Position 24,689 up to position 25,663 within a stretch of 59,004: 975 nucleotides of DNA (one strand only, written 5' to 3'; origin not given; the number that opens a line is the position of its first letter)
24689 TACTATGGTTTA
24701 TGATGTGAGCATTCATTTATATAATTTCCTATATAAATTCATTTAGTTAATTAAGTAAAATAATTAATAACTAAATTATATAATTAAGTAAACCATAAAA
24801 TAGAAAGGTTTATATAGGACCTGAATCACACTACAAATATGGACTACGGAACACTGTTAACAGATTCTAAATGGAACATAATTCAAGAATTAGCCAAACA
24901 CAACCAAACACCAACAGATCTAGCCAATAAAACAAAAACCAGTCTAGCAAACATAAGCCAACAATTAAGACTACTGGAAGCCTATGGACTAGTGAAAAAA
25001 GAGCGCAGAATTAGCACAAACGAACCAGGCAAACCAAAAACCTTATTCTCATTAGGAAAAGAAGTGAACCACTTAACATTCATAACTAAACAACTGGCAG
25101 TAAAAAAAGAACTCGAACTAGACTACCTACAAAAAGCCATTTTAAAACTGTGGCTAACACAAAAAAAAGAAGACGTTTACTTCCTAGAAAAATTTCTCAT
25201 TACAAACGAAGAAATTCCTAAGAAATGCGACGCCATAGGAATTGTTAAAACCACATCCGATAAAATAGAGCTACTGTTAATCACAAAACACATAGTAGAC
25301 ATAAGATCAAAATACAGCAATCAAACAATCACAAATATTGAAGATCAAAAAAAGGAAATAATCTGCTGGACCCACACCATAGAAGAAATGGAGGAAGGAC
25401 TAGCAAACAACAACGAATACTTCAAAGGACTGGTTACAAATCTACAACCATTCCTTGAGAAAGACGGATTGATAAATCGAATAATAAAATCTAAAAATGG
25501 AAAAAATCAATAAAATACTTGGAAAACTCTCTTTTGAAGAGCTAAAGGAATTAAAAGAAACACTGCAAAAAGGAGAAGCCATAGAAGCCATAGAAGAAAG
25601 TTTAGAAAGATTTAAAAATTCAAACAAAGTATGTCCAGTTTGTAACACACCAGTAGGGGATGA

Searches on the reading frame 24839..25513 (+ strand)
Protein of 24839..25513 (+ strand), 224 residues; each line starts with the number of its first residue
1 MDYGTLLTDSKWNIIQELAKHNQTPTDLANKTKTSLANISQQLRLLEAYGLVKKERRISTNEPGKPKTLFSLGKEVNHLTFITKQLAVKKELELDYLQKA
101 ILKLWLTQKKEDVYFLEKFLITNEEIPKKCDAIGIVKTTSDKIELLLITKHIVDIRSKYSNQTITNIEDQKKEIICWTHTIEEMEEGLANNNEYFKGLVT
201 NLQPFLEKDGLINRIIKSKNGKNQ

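Call 69: search_protein_families(library=pfam, proteins=[window:24839-25513:+], max_evalue=0.001)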
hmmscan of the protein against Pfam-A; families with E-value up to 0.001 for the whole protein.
window:24839-25513:+ (224 aa): 5 families
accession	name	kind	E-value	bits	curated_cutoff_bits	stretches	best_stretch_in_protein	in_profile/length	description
PF01022.26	HTH_5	-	3e-06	27.4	22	1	13-54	6-47/47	Bacterial regulatory protein, arsR family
PF12802.13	MarR_2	-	5e-06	27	27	1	7-56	3-54/61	MarR family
PF01047.28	MarR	-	1.4e-05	25.3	24.6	0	7-56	1-51/59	MarR family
PF25212.1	HVO_A0114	-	3e-05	24.2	27.6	1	5-58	18-72/84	HVO_A0114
PF12840.13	HTH_20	-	9.3e-05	22.8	27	1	14-54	9-50/51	Helix-turn-helix domain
